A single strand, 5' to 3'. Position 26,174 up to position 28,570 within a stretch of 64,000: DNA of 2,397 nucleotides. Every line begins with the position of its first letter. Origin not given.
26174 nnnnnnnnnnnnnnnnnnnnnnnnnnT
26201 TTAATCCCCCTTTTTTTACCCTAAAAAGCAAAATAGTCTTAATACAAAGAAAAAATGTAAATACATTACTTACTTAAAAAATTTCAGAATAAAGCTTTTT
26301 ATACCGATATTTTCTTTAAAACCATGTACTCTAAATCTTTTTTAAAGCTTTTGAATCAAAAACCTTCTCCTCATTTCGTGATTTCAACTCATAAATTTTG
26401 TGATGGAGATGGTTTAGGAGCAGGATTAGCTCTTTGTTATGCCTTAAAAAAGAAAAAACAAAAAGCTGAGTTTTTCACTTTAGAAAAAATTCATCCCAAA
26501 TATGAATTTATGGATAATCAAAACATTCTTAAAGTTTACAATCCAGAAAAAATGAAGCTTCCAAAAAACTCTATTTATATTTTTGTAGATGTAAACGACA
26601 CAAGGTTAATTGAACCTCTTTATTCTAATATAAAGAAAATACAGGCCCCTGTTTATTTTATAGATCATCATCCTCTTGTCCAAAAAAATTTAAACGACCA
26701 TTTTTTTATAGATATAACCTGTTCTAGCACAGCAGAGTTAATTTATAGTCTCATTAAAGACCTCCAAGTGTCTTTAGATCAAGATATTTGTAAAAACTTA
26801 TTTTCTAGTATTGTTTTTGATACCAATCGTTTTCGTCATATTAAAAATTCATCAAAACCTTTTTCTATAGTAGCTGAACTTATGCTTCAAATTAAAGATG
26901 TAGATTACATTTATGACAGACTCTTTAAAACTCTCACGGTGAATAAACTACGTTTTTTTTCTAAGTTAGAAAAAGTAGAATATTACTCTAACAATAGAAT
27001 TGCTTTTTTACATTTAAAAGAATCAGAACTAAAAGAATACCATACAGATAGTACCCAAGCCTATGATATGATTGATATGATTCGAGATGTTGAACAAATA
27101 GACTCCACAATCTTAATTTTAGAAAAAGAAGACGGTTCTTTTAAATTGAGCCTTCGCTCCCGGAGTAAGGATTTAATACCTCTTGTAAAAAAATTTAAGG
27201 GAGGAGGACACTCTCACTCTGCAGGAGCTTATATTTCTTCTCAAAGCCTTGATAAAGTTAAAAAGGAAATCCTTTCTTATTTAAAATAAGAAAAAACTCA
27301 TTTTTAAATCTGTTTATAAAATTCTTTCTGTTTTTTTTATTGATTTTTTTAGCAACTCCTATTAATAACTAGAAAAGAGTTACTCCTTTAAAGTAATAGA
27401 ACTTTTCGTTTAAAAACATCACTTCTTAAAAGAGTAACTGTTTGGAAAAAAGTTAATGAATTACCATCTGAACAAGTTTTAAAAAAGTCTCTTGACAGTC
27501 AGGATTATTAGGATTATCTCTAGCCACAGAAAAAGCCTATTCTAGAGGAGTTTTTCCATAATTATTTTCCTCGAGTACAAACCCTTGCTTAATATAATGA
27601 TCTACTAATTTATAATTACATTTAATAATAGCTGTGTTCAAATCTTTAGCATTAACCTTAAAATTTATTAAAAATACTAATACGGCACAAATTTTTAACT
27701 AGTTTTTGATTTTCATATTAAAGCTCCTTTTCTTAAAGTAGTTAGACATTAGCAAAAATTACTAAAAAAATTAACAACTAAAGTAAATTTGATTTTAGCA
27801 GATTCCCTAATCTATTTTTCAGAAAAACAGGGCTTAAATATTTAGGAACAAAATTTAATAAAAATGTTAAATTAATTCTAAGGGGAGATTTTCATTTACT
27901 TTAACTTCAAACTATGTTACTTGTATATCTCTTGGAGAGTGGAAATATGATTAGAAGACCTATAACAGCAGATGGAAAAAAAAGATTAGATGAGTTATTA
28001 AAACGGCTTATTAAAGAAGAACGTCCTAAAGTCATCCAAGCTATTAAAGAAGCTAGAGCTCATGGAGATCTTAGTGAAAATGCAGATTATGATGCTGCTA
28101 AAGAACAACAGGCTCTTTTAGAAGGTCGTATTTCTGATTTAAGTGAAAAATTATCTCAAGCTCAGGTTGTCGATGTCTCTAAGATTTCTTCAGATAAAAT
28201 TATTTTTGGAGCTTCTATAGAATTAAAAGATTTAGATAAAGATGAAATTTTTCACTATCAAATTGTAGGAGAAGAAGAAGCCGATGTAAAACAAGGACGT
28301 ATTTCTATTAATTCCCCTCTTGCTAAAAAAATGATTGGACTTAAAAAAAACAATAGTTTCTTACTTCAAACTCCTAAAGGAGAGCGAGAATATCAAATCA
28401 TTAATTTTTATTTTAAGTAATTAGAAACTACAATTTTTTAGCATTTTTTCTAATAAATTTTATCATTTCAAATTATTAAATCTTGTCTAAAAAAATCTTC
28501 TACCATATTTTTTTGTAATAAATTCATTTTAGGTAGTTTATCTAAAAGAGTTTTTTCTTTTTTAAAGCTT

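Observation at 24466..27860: Mosaic of duplicated cassettes carrying small Sec-signal ankyrin-repeat genes between tkt, nrnA and greA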

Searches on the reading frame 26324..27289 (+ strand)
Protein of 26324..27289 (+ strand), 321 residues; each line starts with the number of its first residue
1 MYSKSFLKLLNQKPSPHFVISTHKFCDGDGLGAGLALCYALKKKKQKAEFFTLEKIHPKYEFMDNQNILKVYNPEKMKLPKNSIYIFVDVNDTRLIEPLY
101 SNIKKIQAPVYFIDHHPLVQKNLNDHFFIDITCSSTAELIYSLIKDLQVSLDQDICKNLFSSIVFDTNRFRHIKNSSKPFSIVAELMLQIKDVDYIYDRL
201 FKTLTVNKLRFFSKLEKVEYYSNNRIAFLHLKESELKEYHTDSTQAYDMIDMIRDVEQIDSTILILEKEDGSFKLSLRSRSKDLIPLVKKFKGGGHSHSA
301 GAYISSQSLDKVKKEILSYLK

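Call 8: search_protein_families(library=pfam, proteins=[window:26324-27289:+], max_evalue=0.1)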
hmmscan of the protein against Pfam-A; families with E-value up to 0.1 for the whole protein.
window:26324-27289:+ (321 aa): 2 families
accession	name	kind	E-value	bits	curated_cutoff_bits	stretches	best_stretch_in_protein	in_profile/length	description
PF01368.27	DHH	-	6.9e-14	52.6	28.1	1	18-155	2-117/125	DHH family, N-terminal domain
PF02272.25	DHHA1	-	3.2e-08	34.4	25.9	1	243-320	15-100/102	DHHA1 domain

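Call 41: find_homologous_proteins(query=window:26324-27289:+, max_evalue=1e-40)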
Query window:26324-27289:+ (321 aa): 96 proteins with E <= 1e-40 among 2218 candidates.
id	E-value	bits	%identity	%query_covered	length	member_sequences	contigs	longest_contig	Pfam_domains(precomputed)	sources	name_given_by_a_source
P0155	6.3e-207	704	100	100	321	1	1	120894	PF01368.28,PF02272.25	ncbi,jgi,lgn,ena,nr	ncbi:MAG: DHH family phosphoesterase [Bdellovibrionales bacterium]|nr:DHH family phosphoesterase [Bd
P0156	9.0e-166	569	79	100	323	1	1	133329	PF01368.28,PF02272.25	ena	-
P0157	6.2e-165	566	79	100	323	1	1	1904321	PF01368.28,PF02272.25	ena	-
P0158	7.9e-156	536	73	100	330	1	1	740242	PF01368.28,PF02272.25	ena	-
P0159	7.2e-154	530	72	100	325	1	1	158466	PF01368.28,PF02272.25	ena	-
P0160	3.0e-152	524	71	100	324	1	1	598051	PF01368.28,PF02272.25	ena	-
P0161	3.2e-152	524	72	100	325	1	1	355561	PF01368.28,PF02272.25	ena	-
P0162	2.6e-148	511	69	100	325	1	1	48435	PF01368.28,PF02272.25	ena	-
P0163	7.0e-148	510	69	100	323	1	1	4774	PF01368.28,PF02272.25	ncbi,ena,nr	ncbi:MAG: DHH family phosphoesterase [Oligoflexia bacterium]|nr:DHH family phosphoesterase [Oligofle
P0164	1.1e-146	506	67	100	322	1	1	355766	PF01368.28,PF02272.25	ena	-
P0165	2.6e-146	505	71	100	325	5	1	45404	PF01368.28,PF02272.25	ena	-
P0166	3.9e-145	501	68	100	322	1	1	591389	PF01368.28,PF02272.25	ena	-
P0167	5.0e-145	500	69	100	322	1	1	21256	PF01368.28,PF02272.25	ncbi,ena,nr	ncbi:MAG: DHH family phosphoesterase [Bdellovibrionaceae bacterium]|nr:DHH family phosphoesterase [P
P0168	2.1e-143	495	68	100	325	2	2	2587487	PF01368.28,PF02272.25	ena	-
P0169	4.5e-143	494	68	100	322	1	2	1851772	PF01368.28,PF02272.25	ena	-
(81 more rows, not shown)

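Call 42: find_encoding_contigs(protein=P0157, flank=10000, max_places=2)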
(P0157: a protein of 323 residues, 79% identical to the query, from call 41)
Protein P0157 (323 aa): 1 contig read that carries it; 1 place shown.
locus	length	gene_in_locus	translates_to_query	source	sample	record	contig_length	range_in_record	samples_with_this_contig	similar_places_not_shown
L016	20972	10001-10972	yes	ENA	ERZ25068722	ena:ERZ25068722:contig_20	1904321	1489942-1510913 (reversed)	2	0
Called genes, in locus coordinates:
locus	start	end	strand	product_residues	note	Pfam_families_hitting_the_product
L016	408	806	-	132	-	-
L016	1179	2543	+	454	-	PF01212:Beta_elim_lyase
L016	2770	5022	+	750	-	PF22745:Nlig-Ia, PF01653:DNA_ligase_aden, PF03120:OB_DNA_ligase, PF12826:HHH_2, PF16589:BRCT_2 (faint), PF00533:BRCT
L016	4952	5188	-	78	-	-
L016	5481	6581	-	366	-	-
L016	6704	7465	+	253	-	-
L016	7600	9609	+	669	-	PF00456:Transketolase_N, PF00676:E1_dh (weak), PF02779:Transket_pyr, PF02780:Transketolase_C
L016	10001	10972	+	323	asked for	PF01368:DHH, PF02272:DHHA1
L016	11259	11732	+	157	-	PF03449:GreA_GreB_N, PF01272:GreA_GreB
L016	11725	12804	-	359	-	PF08496:Peptidase_S49_N, PF01343:Peptidase_S49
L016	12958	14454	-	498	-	PF01406:tRNA-synt_1e, PF01921:tRNA-synt_1f (faint), PF09334:tRNA-synt_1g (faint), PF00133:tRNA-synt_1 (weak), PF09190:DALR_2, PF23493:CysS_C (weak)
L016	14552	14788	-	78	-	PF13370:Fer4_13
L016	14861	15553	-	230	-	PF00535:Glycos_transf_2, PF10111:Glyco_tranf_2_2 (weak)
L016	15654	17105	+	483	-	PF00512:HisKA, PF02518:HATPase_c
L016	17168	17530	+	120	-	PF00072:Response_reg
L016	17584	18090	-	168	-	PF00156:Pribosyltran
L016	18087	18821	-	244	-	PF13525:YfiO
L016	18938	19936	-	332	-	PF01636:APH, PF01633:Choline_kinase (weak), PF02958:EcKL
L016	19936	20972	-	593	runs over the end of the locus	-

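Call 43: find_encoding_contigs(protein=P0156, flank=10000, max_places=2)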
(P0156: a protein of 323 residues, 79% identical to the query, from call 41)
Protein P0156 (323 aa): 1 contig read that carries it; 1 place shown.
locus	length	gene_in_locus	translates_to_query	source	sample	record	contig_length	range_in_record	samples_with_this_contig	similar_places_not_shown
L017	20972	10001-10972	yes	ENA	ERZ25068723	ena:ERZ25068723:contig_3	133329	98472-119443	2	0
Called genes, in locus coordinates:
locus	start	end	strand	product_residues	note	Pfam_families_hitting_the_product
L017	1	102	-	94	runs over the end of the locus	PF02686:GatC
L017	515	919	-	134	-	-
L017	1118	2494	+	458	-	PF01212:Beta_elim_lyase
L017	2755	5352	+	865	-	PF22745:Nlig-Ia, PF01653:DNA_ligase_aden, PF03120:OB_DNA_ligase, PF12826:HHH_2 (weak), PF00533:BRCT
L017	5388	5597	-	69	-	-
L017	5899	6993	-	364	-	-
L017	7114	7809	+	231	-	-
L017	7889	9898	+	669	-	PF00456:Transketolase_N, PF00676:E1_dh (weak), PF02779:Transket_pyr, PF02780:Transketolase_C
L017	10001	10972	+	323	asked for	PF01368:DHH, PF02272:DHHA1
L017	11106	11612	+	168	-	PF03449:GreA_GreB_N, PF01272:GreA_GreB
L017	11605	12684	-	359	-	PF08496:Peptidase_S49_N, PF01343:Peptidase_S49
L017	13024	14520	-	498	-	PF01406:tRNA-synt_1e, PF01921:tRNA-synt_1f (faint), PF09334:tRNA-synt_1g (faint), PF00133:tRNA-synt_1 (weak), PF09190:DALR_2, PF23493:CysS_C (weak)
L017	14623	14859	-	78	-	PF13370:Fer4_13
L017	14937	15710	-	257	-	PF00535:Glycos_transf_2, PF10111:Glyco_tranf_2_2 (weak)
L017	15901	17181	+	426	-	PF00512:HisKA, PF02518:HATPase_c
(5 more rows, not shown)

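Call 44: find_encoding_contigs(protein=P0158, flank=10000, max_places=2)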
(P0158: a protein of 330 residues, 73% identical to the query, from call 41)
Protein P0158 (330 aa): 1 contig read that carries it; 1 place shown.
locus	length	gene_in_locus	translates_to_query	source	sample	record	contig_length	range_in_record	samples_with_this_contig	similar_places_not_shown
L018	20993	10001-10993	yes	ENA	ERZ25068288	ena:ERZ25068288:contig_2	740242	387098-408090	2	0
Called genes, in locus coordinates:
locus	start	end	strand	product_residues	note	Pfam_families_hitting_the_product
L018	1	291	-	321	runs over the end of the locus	-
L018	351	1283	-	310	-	PF02541:Ppx-GppA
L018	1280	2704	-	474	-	PF02934:GatB_N, PF02637:GatB_Yqey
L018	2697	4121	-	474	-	PF01425:Amidase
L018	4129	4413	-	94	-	PF02686:GatC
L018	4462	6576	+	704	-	PF22745:Nlig-Ia, PF01653:DNA_ligase_aden, PF03120:OB_DNA_ligase, PF12826:HHH_2, PF00533:BRCT, PF16589:BRCT_2 (faint)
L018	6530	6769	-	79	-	-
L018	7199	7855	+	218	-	-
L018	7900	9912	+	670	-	PF00456:Transketolase_N, PF00676:E1_dh (weak), PF02779:Transket_pyr, PF02780:Transketolase_C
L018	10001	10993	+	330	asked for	PF01368:DHH, PF02272:DHHA1 (weak)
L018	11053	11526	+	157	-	PF03449:GreA_GreB_N, PF01272:GreA_GreB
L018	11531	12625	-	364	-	PF08496:Peptidase_S49_N, PF01343:Peptidase_S49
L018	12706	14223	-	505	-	PF00133:tRNA-synt_1 (faint), PF01406:tRNA-synt_1e, PF01921:tRNA-synt_1f (faint), PF09334:tRNA-synt_1g (faint), PF09190:DALR_2 (faint), PF23493:CysS_C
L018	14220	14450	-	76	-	PF13370:Fer4_13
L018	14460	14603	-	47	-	-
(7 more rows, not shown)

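Call 46: find_encoding_contigs(protein=P0159, flank=10000, max_places=2)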
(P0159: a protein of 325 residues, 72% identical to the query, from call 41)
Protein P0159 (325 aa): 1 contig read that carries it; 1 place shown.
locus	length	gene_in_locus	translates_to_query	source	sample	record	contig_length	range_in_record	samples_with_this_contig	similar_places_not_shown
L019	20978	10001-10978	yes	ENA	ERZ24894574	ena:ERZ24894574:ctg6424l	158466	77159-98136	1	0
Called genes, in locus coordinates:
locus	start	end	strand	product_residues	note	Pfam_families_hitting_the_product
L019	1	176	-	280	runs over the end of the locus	PF02541:Ppx-GppA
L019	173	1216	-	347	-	PF02934:GatB_N, PF02637:GatB_Yqey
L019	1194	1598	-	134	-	PF02934:GatB_N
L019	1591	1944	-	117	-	PF01425:Amidase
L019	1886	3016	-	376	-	PF01425:Amidase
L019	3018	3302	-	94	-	PF02686:GatC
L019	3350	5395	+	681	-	PF22745:Nlig-Ia, PF01653:DNA_ligase_aden, PF03120:OB_DNA_ligase, PF12826:HHH_2 (weak), PF00533:BRCT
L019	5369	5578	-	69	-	-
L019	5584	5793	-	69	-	-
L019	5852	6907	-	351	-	-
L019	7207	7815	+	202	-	-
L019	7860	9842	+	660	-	PF00456:Transketolase_N, PF00676:E1_dh (weak), PF02779:Transket_pyr, PF02780:Transketolase_C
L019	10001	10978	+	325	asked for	PF01368:DHH, PF02272:DHHA1 (weak)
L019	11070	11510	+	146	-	PF03449:GreA_GreB_N, PF01272:GreA_GreB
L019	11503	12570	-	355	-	PF08496:Peptidase_S49_N, PF01343:Peptidase_S49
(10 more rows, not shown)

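Call 47: find_encoding_contigs(protein=P0160, flank=10000, max_places=2)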
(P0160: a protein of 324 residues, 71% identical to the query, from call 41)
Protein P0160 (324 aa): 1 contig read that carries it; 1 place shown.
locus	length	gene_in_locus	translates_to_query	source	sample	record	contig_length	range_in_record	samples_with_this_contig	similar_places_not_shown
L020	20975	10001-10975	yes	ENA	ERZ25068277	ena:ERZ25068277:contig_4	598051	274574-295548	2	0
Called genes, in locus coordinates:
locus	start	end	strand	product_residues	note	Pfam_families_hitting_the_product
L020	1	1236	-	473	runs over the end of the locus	PF02934:GatB_N, PF02637:GatB_Yqey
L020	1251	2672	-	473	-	PF01425:Amidase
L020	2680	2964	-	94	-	PF02686:GatC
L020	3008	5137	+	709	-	PF22745:Nlig-Ia, PF01653:DNA_ligase_aden, PF03120:OB_DNA_ligase, PF12826:HHH_2 (faint), PF00533:BRCT, PF12738:PTCB-BRCT (weak), PF16589:BRCT_2 (weak)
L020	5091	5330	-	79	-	-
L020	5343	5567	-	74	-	-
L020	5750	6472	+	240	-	-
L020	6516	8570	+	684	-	PF00456:Transketolase_N, PF00676:E1_dh (weak), PF02779:Transket_pyr, PF02780:Transketolase_C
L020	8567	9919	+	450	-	PF03448:MgtE_N, PF00571:CBS, PF01769:MgtE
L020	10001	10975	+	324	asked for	PF01368:DHH, PF02272:DHHA1 (weak)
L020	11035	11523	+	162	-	PF03449:GreA_GreB_N, PF01272:GreA_GreB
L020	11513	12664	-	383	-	PF08496:Peptidase_S49_N, PF01343:Peptidase_S49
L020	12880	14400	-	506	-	PF01406:tRNA-synt_1e, PF09334:tRNA-synt_1g (faint), PF01921:tRNA-synt_1f (weak), PF09190:DALR_2 (weak), PF23493:CysS_C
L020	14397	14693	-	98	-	PF13370:Fer4_13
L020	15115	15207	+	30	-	-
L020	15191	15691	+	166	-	-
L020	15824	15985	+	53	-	-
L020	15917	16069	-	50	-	-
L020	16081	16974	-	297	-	PF02628:COX15-CtaA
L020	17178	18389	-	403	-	PF00890:FAD_binding_2, PF01134:GIDA (weak), PF01946:Thi4 (weak), PF07992:Pyr_redox_2, PF12831:FAD_oxidored, PF13738:Pyr_redox_3, PF00070:Pyr_redox, PF02852:Pyr_redox_dim, +5 more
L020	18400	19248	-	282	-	PF00198:2-oxoacid_dh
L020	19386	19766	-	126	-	PF00364:Biotin_lipoyl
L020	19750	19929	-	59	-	-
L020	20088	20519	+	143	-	PF03602:Cons_hypoth95, PF13847:Methyltransf_31 (weak)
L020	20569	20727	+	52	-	-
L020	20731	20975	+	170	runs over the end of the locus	PF01467:CTP_transf_like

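Call 48: find_encoding_contigs(protein=P0161, flank=10000, max_places=2)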
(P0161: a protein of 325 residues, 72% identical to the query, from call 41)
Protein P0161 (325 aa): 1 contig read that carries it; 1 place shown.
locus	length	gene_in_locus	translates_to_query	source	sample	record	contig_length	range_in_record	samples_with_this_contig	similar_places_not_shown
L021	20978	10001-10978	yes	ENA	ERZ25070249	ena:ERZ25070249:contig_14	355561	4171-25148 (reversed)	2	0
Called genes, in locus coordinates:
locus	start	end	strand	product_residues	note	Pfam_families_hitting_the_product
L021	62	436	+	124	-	-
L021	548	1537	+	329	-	PF01645:Glu_synthase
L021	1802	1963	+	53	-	-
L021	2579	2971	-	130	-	-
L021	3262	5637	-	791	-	PF00133:tRNA-synt_1, PF09334:tRNA-synt_1g, PF13603:tRNA-synt_1_2, PF00133:tRNA-synt_1, PF09334:tRNA-synt_1g (weak), PF08264:Anticodon_1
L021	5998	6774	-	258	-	-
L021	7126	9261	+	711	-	PF11412:DsbD_N, PF02683:DsbD_TM, PF13899:Thioredoxin_7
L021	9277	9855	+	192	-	PF03602:Cons_hypoth95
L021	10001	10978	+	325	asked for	PF01368:DHH, PF02272:DHHA1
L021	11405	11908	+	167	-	PF03449:GreA_GreB_N, PF01272:GreA_GreB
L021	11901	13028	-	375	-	PF08496:Peptidase_S49_N, PF01343:Peptidase_S49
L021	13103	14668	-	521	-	PF01406:tRNA-synt_1e, PF01921:tRNA-synt_1f (faint), PF09334:tRNA-synt_1g (faint), PF09190:DALR_2 (faint), PF23493:CysS_C (faint)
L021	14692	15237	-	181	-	PF13370:Fer4_13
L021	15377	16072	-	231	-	PF00535:Glycos_transf_2, PF10111:Glyco_tranf_2_2 (weak)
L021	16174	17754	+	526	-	PF00512:HisKA, PF02518:HATPase_c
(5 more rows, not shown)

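Call 65: search_protein_families(library=ncbifam, proteins=[window:26324-27289:+], max_evalue=0.1)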
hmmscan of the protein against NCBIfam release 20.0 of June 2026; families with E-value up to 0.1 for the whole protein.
window:26324-27289:+ (321 aa): 6 families
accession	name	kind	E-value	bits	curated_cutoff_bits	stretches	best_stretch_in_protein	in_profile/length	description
NF053633.1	OlncasPapPhNrnA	equivalog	1.1e-27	96.8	350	1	17-312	18-307/317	bifunctional oligoribonuclease/PAP phosphatase NrnA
NF003877.0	PRK05427.1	equivalog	2.2e-09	37.2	283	1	19-194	5-175/308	manganese-dependent inorganic pyrophosphatase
NF041569.1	A-tRNAntase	equivalog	2e-05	23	1440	1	19-313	3-294/880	A-adding tRNA nucleotidyltransferase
NF053576.1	RecJ_archaeal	equivalog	5.1e-05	22.3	360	0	20-124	16-100/452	RecJ family nuclease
NF011449.0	PRK14869.2-5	equivalog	0.0017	17.5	411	1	110-187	230-308/451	putative manganese-dependent inorganic diphosphatase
NF011443.0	PRK14869.1-5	equivalog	0.018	13.5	335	1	112-172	331-392/546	putative manganese-dependent inorganic diphosphatase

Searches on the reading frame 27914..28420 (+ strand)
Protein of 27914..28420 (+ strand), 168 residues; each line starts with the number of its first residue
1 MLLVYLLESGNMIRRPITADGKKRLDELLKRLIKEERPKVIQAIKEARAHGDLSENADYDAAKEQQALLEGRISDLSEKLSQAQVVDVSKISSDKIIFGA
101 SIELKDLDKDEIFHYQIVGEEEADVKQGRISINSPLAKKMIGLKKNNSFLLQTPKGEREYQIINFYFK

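Call 8: search_protein_families(library=pfam, proteins=[window:27914-28420:+], max_evalue=0.1)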
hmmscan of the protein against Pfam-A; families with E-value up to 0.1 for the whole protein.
window:27914-28420:+ (168 aa): 4 families
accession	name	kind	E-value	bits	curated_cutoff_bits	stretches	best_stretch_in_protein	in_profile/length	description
PF03449.20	GreA_GreB_N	-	6.7e-28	97.1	24.5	1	16-85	2-71/71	Transcription elongation factor, N-terminal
PF01272.25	GreA_GreB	-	1.3e-22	80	26.9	1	92-164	2-74/77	Transcription elongation factor, GreA/GreB, C-term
PF03960.21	ArsC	-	0.038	14.7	24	0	3-23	46-66/79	ArsC family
PF17035.10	BET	-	0.062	13.9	24.5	0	16-51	1-36/64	Bromodomain extra-terminal - transcription regulation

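Call 14: find_related_loci(query=window:27914-28420:+, collection=genome_contigs, flank=10000)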
Query window:27914-28420:+ (168 aa) in genome_contigs; peptide patterns used: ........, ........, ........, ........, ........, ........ (x = any residue, [..] = any of these).
263 stretches matched a pattern; 13 encode a relative of the query (tblastn E <= 1e-3); 13 distinct loci.
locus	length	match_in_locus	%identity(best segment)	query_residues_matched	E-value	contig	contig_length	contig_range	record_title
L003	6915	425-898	79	11-168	4e-82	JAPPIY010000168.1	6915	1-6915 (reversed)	MAG: Oligoflexia bacterium isolate RHO2_bin_34 NODE_11174_length_6915_cov_5.229738, whole genome shotgun sequence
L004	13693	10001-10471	79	12-168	2e-80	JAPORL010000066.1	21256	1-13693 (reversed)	MAG: Bdellovibrionaceae bacterium isolate CAR1_bin_21 NODE_881_length_21256_cov_6.28918, whole genome shotgun sequence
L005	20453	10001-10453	82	11-161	2e-80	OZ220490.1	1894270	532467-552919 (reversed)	MAG: Bdellovibrionales bacterium isolate a27d8a8e-867a-4b05-bccb-c0e2e07202d2 genome assembly, chromosome: 1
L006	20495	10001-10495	74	2-168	1e-78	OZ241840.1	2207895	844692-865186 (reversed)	MAG: Bdellovibrionales bacterium isolate c863a131-a975-4ce1-8af7-b9d89bf78701 genome assembly, chromosome: 1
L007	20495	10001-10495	72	4-168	2e-76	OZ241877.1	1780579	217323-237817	MAG: Bdellovibrionales bacterium isolate b9654245-780c-40d9-9544-15e4b778e9f8 genome assembly, chromosome: 1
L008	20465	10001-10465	70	14-168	1e-70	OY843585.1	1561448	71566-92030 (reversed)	MAG: Bdellovibrionales bacterium isolate 022bb5af-5c53-4953-82b0-2ef8059d9f16 genome assembly, chromosome: 1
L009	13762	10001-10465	70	14-168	1e-69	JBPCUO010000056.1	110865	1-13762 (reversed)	MAG: Bdellovibrionales bacterium isolate MAG_seacave_16 S1Ck127_11422114, whole genome shotgun sequence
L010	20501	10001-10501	65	6-168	1e-67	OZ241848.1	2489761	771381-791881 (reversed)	MAG: Bdellovibrionales bacterium isolate 96141382-e311-45bf-910f-4fc7ba283183 genome assembly, chromosome: 1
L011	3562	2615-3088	61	11-168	4e-63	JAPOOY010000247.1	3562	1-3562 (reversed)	MAG: Bdellovibrionales bacterium isolate APA_bin_46 c_000000124419, whole genome shotgun sequence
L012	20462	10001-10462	61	14-168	5e-59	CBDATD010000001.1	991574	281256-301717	MAG: Bdellovibrionales bacterium isolate 585bcca8-31af-42a4-9075-87e9a9e69cb9 genome assembly, contig: contig_1, whole g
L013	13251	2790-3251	59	14-168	8e-57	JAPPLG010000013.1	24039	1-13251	MAG: Bdellovibrionales bacterium isolate RHO3_bin_17 NODE_3583_length_24039_cov_33.951676, whole genome shotgun sequence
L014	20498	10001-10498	56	3-168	9e-57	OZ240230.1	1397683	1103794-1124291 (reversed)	MAG: Bdellovibrionales bacterium isolate 6d663a9e-0918-430b-aa06-578e47c45a83 genome assembly, chromosome: 1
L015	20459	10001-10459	51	14-167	2e-47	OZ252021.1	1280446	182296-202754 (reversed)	MAG: Bdellovibrionales bacterium isolate 6a496bf3-181e-4461-950e-825b0d533db7 genome assembly, chromosome: 1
